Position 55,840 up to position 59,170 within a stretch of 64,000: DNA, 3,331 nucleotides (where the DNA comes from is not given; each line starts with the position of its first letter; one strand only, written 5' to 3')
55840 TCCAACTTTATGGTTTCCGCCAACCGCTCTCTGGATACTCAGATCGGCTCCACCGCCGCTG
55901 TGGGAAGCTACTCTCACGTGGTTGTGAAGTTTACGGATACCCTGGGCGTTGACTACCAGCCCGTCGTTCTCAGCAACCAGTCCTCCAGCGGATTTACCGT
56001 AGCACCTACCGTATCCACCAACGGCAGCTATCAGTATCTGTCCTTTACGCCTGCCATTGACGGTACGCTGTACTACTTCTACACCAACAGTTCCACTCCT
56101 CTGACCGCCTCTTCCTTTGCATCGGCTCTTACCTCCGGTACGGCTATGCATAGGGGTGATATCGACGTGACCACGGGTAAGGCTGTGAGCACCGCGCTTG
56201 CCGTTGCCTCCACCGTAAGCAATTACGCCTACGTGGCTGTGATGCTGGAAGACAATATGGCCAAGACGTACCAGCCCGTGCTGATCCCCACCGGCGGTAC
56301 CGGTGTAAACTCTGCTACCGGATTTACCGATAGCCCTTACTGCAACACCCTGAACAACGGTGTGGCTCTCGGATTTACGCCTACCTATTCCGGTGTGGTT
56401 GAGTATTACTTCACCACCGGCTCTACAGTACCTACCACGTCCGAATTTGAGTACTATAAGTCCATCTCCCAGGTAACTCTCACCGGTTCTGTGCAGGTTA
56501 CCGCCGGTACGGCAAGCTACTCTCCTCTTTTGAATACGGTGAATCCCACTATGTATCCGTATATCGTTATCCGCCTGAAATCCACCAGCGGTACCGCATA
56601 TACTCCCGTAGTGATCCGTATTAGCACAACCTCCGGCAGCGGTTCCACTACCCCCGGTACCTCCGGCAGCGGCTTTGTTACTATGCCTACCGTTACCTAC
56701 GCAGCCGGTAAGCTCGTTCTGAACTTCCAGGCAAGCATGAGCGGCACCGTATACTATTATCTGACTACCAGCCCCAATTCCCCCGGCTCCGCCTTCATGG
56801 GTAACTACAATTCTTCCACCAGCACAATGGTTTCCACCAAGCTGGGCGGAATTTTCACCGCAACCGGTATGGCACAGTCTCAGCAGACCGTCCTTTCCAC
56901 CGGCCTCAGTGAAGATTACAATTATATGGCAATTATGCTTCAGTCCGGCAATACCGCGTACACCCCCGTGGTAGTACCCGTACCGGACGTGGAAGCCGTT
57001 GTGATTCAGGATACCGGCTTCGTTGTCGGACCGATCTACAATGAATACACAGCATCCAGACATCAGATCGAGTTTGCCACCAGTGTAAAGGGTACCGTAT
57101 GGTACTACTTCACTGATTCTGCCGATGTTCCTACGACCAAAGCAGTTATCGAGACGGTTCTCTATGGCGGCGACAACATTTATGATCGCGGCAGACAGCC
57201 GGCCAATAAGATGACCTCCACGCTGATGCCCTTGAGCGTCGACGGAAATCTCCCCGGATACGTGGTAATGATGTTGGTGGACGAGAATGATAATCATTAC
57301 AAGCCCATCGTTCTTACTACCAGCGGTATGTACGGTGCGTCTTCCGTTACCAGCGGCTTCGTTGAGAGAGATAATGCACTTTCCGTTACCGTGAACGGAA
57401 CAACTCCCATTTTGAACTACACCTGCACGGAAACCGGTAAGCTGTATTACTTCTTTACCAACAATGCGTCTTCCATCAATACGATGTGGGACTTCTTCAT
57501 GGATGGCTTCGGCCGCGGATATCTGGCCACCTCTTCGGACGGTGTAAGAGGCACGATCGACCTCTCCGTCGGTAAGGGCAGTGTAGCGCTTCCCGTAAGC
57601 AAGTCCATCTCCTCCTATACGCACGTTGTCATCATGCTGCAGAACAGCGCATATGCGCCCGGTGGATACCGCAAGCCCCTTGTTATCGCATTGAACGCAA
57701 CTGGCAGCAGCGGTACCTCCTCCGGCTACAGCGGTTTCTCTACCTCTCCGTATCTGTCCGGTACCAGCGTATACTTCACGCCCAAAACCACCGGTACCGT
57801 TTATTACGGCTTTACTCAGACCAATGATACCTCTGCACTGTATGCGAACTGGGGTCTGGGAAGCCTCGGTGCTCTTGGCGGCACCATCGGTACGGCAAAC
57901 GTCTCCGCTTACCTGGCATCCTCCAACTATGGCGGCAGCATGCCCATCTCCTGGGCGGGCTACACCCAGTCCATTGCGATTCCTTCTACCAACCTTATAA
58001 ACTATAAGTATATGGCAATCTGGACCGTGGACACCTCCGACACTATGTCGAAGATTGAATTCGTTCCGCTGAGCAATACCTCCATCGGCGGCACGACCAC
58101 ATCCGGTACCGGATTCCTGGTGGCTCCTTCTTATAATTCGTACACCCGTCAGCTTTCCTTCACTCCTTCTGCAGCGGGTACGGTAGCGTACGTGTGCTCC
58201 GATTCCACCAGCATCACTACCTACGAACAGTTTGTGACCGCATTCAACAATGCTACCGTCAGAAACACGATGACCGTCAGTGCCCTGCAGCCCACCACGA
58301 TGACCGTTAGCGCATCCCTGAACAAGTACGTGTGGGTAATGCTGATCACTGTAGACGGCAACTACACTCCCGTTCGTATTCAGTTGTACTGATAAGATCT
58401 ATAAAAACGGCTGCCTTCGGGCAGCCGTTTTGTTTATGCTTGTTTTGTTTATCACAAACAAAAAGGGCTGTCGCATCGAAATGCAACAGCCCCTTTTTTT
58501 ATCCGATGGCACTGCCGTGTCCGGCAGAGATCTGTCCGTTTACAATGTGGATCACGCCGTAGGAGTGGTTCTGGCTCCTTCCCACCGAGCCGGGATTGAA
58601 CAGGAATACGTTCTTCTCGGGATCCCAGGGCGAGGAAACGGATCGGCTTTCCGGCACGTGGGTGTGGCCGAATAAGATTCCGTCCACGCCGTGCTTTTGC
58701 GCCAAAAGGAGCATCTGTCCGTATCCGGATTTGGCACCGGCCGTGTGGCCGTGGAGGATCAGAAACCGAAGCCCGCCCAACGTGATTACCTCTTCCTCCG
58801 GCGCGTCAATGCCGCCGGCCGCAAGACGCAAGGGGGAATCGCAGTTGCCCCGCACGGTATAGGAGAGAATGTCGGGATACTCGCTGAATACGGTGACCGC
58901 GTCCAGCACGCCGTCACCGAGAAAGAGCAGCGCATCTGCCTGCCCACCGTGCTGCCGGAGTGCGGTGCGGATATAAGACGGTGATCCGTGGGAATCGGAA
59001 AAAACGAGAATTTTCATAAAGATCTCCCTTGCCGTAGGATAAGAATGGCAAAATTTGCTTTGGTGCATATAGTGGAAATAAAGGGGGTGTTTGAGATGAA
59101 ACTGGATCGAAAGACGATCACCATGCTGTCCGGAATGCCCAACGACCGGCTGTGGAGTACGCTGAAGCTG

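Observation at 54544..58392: Giant SLH-anchored surface protein carrying eight divergent tandem modules of a domain I cannot name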

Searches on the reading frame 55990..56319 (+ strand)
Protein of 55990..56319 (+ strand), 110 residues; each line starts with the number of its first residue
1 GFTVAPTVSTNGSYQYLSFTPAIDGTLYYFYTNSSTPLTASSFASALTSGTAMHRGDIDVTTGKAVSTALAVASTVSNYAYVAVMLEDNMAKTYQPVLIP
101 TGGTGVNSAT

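Call 19: search_solved_structures(query=A2, max_evalue=10, show_alignments=2)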
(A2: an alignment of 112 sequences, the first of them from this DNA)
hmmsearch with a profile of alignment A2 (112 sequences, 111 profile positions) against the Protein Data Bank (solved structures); distinct sequences matched with E-value up to 10: 3.
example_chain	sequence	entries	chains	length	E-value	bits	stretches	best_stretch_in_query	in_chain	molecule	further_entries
6vk9_D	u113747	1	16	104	0.082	16.4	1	6-70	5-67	Geopilin domain 2 protein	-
7tgg_a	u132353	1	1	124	0.12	15.9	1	6-69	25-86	Geopilin domain 2 protein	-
1o6w_A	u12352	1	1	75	8.3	9.9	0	23-37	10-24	PRE-MRNA PROCESSING PROTEIN PRP40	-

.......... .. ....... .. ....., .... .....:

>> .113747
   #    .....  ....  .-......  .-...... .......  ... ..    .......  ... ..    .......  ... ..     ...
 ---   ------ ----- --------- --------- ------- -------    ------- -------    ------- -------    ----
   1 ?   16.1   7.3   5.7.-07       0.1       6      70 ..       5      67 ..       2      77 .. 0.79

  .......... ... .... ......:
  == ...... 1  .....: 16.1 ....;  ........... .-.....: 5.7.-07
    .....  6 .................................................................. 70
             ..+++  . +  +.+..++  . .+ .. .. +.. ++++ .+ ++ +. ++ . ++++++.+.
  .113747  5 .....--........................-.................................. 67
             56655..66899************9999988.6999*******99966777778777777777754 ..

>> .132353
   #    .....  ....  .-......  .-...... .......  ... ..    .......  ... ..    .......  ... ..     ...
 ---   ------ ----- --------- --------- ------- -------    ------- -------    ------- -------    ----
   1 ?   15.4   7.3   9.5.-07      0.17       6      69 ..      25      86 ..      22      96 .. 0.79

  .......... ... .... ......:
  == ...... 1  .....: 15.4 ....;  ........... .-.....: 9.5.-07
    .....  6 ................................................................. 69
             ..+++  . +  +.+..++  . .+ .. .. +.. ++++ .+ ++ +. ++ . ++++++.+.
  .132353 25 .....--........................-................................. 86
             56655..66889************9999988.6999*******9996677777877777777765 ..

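Call 28: predict_structure(alignment_id=A2)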
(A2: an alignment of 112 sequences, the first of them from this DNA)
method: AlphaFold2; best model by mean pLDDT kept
length: 110 residues; sequences in the alignment: 112
mean_pLDDT: 91.3   pTM: 0.82
mean pLDDT of the five models: 91.3, 90.4, 90.0, 89.4, 87.2
residues with pLDDT >= 90: 96; 70-90: 6; 50-70: 2; < 50: 6
segments of 3 or more residues with pLDDT < 50: 104-109
pLDDT, mean of each block of 10 residues (from residue 1): 94 96 98 94 92 91 97 94 97 96 55
secondary structure, 60 per line:
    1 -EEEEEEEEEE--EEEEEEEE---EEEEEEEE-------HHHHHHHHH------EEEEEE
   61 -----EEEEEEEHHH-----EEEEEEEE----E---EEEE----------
elements in order: E2-11 E14-21 E25-32 H40-48 E55-60 E66-72 E81-88 E97-100

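Call 30: search_protein_representatives(alignment_id=A2)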
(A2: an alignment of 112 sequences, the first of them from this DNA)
Query: 112 sequences, 111 profile positions. Proteins with E-value up to 0.001 (for the whole library): 107; up to 1e-10: 91; up to 1e-30: 68. The best 107 are listed.
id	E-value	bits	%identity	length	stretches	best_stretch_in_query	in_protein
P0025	4.1e-212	706.5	-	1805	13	1-106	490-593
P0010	3.3e-184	616.6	-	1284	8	1-109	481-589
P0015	6.1e-167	561.0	-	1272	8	1-108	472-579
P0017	2.8e-165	555.6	-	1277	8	1-109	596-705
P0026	4.1e-161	542.2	-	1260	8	1-106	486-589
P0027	2.2e-158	533.4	-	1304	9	1-107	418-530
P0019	1.8e-154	520.8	-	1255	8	1-104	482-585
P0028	2.8e-154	520.2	-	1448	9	1-108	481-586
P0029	3.0e-152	513.7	-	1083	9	1-105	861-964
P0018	2.6e-149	504.3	-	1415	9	1-106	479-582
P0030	1.1e-147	499.0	-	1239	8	1-107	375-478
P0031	1.3e-145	492.3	-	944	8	1-107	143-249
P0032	2.2e-143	485.1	-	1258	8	1-107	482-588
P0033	1.4e-138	469.7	-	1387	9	1-106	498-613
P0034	4.0e-132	448.9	-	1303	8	1-105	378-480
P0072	7.2e-47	174.4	-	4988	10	2-104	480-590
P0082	6.5e-33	129.5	-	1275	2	1-108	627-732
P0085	1.0e-31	125.6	-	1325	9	7-79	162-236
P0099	1.2e-17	80.4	-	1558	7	9-97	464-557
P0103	1.8e-15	73.3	-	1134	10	20-72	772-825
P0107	9.6e-13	64.5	-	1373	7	5-106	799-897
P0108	1.8e-11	60.4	-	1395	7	9-92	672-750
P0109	3.2e-11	59.6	-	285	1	1-103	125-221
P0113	2.0e-07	47.4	-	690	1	1-105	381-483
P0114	2.8e-07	46.9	-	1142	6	11-84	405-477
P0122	1.8e-04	37.9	-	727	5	7-83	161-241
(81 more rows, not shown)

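Call 33: search_protein_families(library=pfam, proteins=[P0082, P0085, P0099, P0103, P0107, P0108, P0114, P0122], max_evalue=0.01)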
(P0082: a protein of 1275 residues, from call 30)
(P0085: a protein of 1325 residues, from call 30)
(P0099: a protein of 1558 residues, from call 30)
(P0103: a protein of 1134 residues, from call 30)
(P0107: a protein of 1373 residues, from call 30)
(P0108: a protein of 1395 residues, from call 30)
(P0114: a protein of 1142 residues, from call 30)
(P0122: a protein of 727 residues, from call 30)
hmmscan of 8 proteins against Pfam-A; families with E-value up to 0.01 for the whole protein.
P0082 (1275 aa): 1 family
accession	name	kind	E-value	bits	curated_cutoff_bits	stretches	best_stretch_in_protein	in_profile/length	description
PF00395.25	SLH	-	2.1e-13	50.4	20.8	2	100-140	2-43/44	S-layer homology domain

P0085 (1325 aa): 7 families
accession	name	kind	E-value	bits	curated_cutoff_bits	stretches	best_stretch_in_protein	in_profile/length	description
PF16655.11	PhoD_N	-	1.2e-15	58.3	30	0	1069-1132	25-86/90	PhoD-like phosphatase, N-terminal domain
PF00041.27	fn3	-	4.8e-10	40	25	0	978-1015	41-73/84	Fibronectin type III domain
PF10179.15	NDNF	-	1.4e-09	38.5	27.3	0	549-588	85-124/127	Neuron-derived neurotrophic factor, first Fn(III) domain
PF13750.12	Big_3_3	-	2.3e-08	34.3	27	0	122-168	14-59/157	Bacterial Ig-like domain (group 3)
PF04281.18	Tom22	-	0.0011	19.2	28.7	0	261-300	67-106/141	Mitochondrial import receptor subunit Tom22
PF07338.18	YdgH_BhsA-like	-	0.0012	19.3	27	0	1036-1072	8-43/55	YdgH/BhsA/McbA-like domain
PF04248.19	NTP_transf_9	-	0.0016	18.7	22.1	0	544-574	6-36/93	Domain of unknown function (DUF427)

P0099 (1558 aa): 6 families
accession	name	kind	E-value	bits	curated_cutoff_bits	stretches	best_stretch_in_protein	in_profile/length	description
PF03160.20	Calx-beta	-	2.9e-31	108.4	27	3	1148-1245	20-118/119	Calx-beta domain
PF23371.1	Vp24_capsid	-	2.2e-19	70.1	27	1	429-505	104-180/192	Capsid protein Vp24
PF18962.6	Por_Secre_tail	-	3.6e-11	43.6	27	1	1494-1556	1-74/75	Secretion system C-terminal sorting domain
PF06186.16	DUF992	-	0.00012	22.3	22.7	0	364-425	67-128/143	Protein of unknown function (DUF992)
PF12825.12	DUF3818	-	0.0002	21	25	0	417-441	28-52/338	Domain of unknown function in PX-proteins (DUF3818)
PF17166.9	DUF5126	-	0.0049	17.2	27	0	1249-1319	5-78/104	Domain of unknown function (DUF5126)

P0103 (1134 aa): 4 families
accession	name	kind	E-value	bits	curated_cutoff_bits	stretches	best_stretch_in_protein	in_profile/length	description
PF22544.2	HYDIN_VesB_CFA65-like_Ig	-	1.1e-07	32.4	25.5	1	166-258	12-99/100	HYDIN/CFA65/VesB-like, Ig-like domain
PF18962.6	Por_Secre_tail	-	4.4e-05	24.1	27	1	1072-1134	1-72/75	Secretion system C-terminal sorting domain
PF07610.17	DUF1573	-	9.2e-05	22.8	26.1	1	162-258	6-96/98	Protein of unknown function (DUF1573)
PF22073.2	Cep192_D4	-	0.00091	19.8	35.5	1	163-257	10-108/112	Cep192 domain 4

P0107 (1373 aa): 3 families
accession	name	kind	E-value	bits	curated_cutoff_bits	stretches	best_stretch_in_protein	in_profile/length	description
PF15418.12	DUF4625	-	0.00028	21.6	27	0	456-487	92-123/131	Domain of unknown function (DUF4625)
PF17936.7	Big_6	-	0.00058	20.5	27.6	0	741-789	32-83/83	Bacterial Ig domain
PF17425.8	Arylsulfotran_N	-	0.0092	16.5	24.2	0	1160-1202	46-86/88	Arylsulfotransferase Ig-like domain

P0108 (1395 aa): 9 families
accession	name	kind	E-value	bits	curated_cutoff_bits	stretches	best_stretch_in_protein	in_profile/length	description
PF25059.1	FN3_DSCAM-DSCAML_C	-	9.6e-20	71.2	39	0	931-979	41-86/89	DSCAM/DSCAML C-terminal Fn3-like domain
PF10179.15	NDNF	-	6.6e-13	49.3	27.3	1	703-762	68-126/127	Neuron-derived neurotrophic factor, first Fn(III) domain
PF00041.27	fn3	-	9e-11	42.3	25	0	707-751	37-75/84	Fibronectin type III domain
PF13205.12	Big_5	-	2.1e-09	38.5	23.6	1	126-240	3-105/105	Bacterial Ig-like domain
PF16656.11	Pur_ac_phosph_N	-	6.4e-09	36.7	30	0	1349-1393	55-93/93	Purple acid Phosphatase, N-terminal domain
PF19077.6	Big_13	-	2.4e-08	34.8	27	1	395-465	38-101/102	Bacterial Ig-like domain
PF16655.11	PhoD_N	-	7.7e-07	30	30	0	1352-1379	55-82/90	PhoD-like phosphatase, N-terminal domain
PF24298.1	DUF7482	-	0.0011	19.2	27.5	0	1001-1044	155-198/257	Domain of unknown function (DUF7482)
PF19130.5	DUF5813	-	0.002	18.5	25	0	947-992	14-59/144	Family of unknown function (DUF5813)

P0114 (1142 aa): 5 families
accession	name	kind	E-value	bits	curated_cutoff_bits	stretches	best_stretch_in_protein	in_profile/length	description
PF00041.27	fn3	-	1.3e-13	51.4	25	0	624-704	13-81/84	Fibronectin type III domain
PF21466.3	GH101_dom-5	-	8.1e-05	22.9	27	0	247-280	45-78/145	Endo-alpha-N-acetylgalactosaminidase, domain 5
PF03478.24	Beta-prop_KIB1-4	-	0.00044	20.3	27.4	0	1056-1128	102-167/242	KIB1-4 beta-propeller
PF07705.17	CARDB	-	0.00045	20.8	22.7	0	275-328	40-86/101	CARDB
PF16820.11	PKD_3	-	0.0049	17.1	26.3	0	623-642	44-63/68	PKD-like domain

P0122 (727 aa): 0 families

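Call 34: fold_search(model_id=the predicted structure, library=pdb)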
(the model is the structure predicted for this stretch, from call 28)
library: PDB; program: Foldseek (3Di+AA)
matches with E <= 10: 564; with E <= 0.001: 0
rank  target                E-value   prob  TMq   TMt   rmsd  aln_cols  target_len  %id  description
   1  4fxt_F                5.7e-03  1.00  0.53  0.33   4.6       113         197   11  Crystal structure of a DUF3823 family protein (BACOVA_02663) from Bacteroides ovatus ATCC 8483 at 2.77 A resolution (released 2012-07-25)
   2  4fxt_A                6.4e-03  1.00  0.53  0.34   4.6       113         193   11  Crystal structure of a DUF3823 family protein (BACOVA_02663) from Bacteroides ovatus ATCC 8483 at 2.77 A resolution (released 2012-07-25)
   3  4fxt_M                8.9e-03  1.00  0.53  0.33   4.6       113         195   11  Crystal structure of a DUF3823 family protein (BACOVA_02663) from Bacteroides ovatus ATCC 8483 at 2.77 A resolution (released 2012-07-25)
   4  4fxt_I                1.0e-02  1.00  0.53  0.34   4.6       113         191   11  Crystal structure of a DUF3823 family protein (BACOVA_02663) from Bacteroides ovatus ATCC 8483 at 2.77 A resolution (released 2012-07-25)
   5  4yok                  1.2e-02  1.00  0.55  0.34   4.1       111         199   12  Crystal structure of a DUF3823 family protein (PARMER_04126) from Parabacteroides merdae ATCC 43184 at 1.80 A resolution (released 2015-03-25)
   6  2axo                  2.4e-02  0.99  0.49  0.29   6.0       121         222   11  X-Ray Crystal Structure of Protein AGR_C_4864 from Agrobacterium tumefaciens. Northeast Structural Genomics Consortium T (released 2005-09-13)
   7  8wm1_A                2.7e-02  0.99  0.46  0.14   4.4       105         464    7  DHS dehydratase (released 2024-10-02)
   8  8bl3                  4.7e-02  1.00  0.53  0.42   3.8       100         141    9  De novo single-chain immunoglobulin dimer scIg12 (released 2023-10-04)
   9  8fk7_A                6.2e-02  0.94  0.46  0.39   5.8       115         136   10  Structure of the Pyrobaculum calidifontis flagellar-like archaeal type IV pilus (released 2023-06-28)
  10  8wae_B                6.2e-02  0.93  0.42  0.43   6.3       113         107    8  Crystal structure of a novel porphyran-binding carbohydrate binding module (released 2024-09-11)
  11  4u4b                  6.6e-02  0.97  0.48  0.20   6.0       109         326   10  Crystal Structure of Pectate Lyase Pel3 from Pectobacterium carotovorum with one monomer in the A.U. (released 2015-08-05)
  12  5k8g                  7.7e-02  0.93  0.46  0.12   5.2       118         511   12  Crystal structure of a putative peptide-binding domain of MpAFP (released 2017-09-06)
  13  6nk5_E                7.7e-02  0.87  0.34  0.11   6.7        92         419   16  Electron Cryo-Microscopy Of Chikungunya VLP (released 2019-05-22)
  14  7skn_B                8.2e-02  0.94  0.39  0.53   5.2        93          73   11  De novo synthetic protein DIG8-CC (tetragonal space group) (released 2022-10-12)
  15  8yk5_A                8.2e-02  0.91  0.42  0.09   6.6        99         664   12  Structure of glycerophosphoethanolamine ethanolaminephosphodiesterase from Streptomyces sanglieri (released 2024-04-03)
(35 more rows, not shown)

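Call 37: search_protein_families(library=pfam, proteins=[P0072, P0113, P0109, P0025], max_evalue=0.01)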
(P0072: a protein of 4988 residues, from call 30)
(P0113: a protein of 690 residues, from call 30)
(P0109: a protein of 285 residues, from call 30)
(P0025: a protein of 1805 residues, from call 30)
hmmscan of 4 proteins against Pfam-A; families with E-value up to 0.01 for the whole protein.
P0072 (4988 aa): 5 families
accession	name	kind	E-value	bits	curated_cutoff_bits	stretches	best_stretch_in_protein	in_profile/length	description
PF13205.12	Big_5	-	7e-50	168.6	23.6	6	1905-2016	2-105/105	Bacterial Ig-like domain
PF18962.6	Por_Secre_tail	-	1.2e-11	45.2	27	1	4910-4985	1-75/75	Secretion system C-terminal sorting domain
PF04234.18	CopC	-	6.5e-08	33.9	23.3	0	1790-1831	5-44/92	CopC domain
PF19081.6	Ig_7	-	1.7e-06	28.7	27.3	1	3652-3723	8-74/84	Ig-like domain CHU_C associated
PF10088.15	DUF2326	-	9e-05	22.6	28.7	0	320-344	44-68/141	Uncharacterised protein conserved in bacteria (DUF2326)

P0113 (690 aa): 5 families
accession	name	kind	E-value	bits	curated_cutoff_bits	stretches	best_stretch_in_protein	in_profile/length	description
PF13573.12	SprB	-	3.8e-08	33.3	28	1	510-525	18-33/37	SprB repeat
PF13927.12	Ig_3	-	5.9e-08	33.5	30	1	594-657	3-66/78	Immunoglobulin domain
PF00404.24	Dockerin_1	-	0.0011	19.6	22.9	1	54-75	2-23/57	Dockerin type I domain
PF21461.3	HL_N-beta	-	0.0056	16.9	27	0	119-148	19-47/57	Hyaluronate lyase, N-terminal beta-sheet domain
PF02368.24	Big_2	-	0.0082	16.5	22.8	1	116-146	38-68/79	Bacterial Ig-like domain (group 2)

P0109 (285 aa): 1 family
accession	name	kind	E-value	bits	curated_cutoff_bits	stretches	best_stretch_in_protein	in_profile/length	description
PF00404.24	Dockerin_1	-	2.2e-06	28.2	22.9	1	58-112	1-55/57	Dockerin type I domain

P0025 (1805 aa): 1 family
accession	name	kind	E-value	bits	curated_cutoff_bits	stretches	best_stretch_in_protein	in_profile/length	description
PF00395.25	SLH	-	9.7e-35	118.7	20.8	3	30-72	1-44/44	S-layer homology domain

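Call 66: fold_search(model_id=the predicted structure, library=viral)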
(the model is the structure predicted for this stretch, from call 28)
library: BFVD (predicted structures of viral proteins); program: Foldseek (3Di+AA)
matches with E <= 10: 754; with E <= 0.001: 0
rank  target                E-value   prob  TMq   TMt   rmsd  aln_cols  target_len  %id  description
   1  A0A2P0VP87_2          1.3e-02  0.99  0.45  0.06   7.3       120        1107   16  Fibronectin type III domain-containing protein [Tetraselmis virus 1]
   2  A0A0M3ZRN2            2.2e-02  0.98  0.46  0.34   7.2       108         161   16  Interleukin binding protein [Turkeypox virus]
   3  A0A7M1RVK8            2.5e-02  1.00  0.57  0.37   4.8       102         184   10  Uncharacterized protein [uncultured phage cr118_1]
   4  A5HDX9                3.3e-02  0.80  0.33  0.27   8.8       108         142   17  E2 protein (Fragment) [Chikungunya virus]
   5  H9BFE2                3.3e-02  0.77  0.32  0.18   9.6       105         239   16  Envelope glycoprotein E2 (Fragment) [Chikungunya virus]
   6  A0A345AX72            3.5e-02  0.98  0.49  0.42   4.9       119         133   18  (no name in the UniProt tables at hand)
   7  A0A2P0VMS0            3.7e-02  0.97  0.48  0.09   7.1       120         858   12  Putative galactose-binding domain-containing protein [Tetraselmis virus 1]
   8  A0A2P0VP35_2          3.9e-02  0.99  0.53  0.05   8.0       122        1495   15  Fibronectin type III domain-containing protein [Tetraselmis virus 1]
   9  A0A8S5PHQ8            3.9e-02  0.99  0.49  0.26   6.8       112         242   12  Uncharacterized protein [Siphoviridae sp. ctUGQ45]
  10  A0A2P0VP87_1          4.4e-02  1.00  0.59  0.07   3.7       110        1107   15  Fibronectin type III domain-containing protein [Tetraselmis virus 1]
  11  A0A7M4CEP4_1          4.6e-02  0.95  0.46  0.06   8.3       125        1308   13  LamG-like jellyroll fold domain-containing protein [Pyramimonas orientalis virus 01B]
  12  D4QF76                5.2e-02  0.92  0.41  0.27   7.3       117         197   10  Uncharacterized protein [Aeropyrum pernix bacilliform virus 1 (isolate -/Japan/Tanaka/2005)]
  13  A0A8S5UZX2            5.8e-02  0.82  0.40  0.20   7.5       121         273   12  Zinc-ribbon domain protein [Siphoviridae sp. ctBeL15]
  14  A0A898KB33            5.8e-02  0.75  0.35  0.24   7.1       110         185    7  Uncharacterized protein [Haloarcula virus Hardyhisp2]
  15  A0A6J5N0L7            6.8e-02  0.96  0.50  0.40   5.0       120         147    7  Uncharacterized protein [uncultured Caudovirales phage]
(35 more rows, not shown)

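Call 88: search_protein_families(library=pfam, alignment_id=A2, max_evalue=1)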
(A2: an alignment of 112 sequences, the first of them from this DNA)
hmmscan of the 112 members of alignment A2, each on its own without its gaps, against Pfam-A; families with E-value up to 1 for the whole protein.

A. member 1, seq(110 aa): 0 families

B. families by the number of members that match (of 112 scanned): 30 families (the first 25 are shown)
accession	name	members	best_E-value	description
PF13157.11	Enas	2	0.048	Endospore appendages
PF13386.12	DsbD_2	1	0.0028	Cytochrome C biogenesis protein transmembrane region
PF20158.4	Cas5fv_helical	1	0.0054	Cas5fv helical domain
PF23818.1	Phage_tail_terminator_7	1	0.012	Bacteriophage Tail Tube Terminator Protein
PF19144.5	DUF5826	1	0.016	Family of unknown function (DUF5826)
PF13323.11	HPIH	1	0.028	N-terminal domain with HPIH motif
PF20249.3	VasX_N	1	0.029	VasX toxin N-terminal region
PF01179.26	Cu_amine_oxid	1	0.03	Copper amine oxidase, enzyme domain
PF16022.11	DUF4783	1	0.034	Domain of unknown function (DUF4783)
PF05489.18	Phage_tail_X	1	0.038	Phage Tail Protein X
PF23977.1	Pam3_Gp34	1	0.045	Pam3 phage gp34-like protein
PF00608.22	Adeno_shaft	1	0.048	Adenoviral fibre protein (repeat/shaft region)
PF22125.1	Lreu_0056_like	1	0.051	Hypotheical protein Lreu_0056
PF06807.19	Clp1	1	0.053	Pre-mRNA cleavage complex II protein Clp1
PF02683.22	DsbD_TM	1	0.053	Cytochrome C biogenesis protein transmembrane domain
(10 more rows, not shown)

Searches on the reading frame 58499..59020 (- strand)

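Call 27: search_protein_families(library=pfam, proteins=[window:58499-59020:-], max_evalue=0.001)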
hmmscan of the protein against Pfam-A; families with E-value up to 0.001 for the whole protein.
window:58499-59020:- (173 aa): 2 families
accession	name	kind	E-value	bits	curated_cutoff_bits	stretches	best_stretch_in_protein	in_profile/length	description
PF12850.12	Metallophos_2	-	1.4e-23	84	27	1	2-159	1-151/154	Calcineurin-like phosphoesterase superfamily domain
PF00149.33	Metallophos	-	1.9e-11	45.2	21.5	1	2-123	1-191/191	Calcineurin-like phosphoesterase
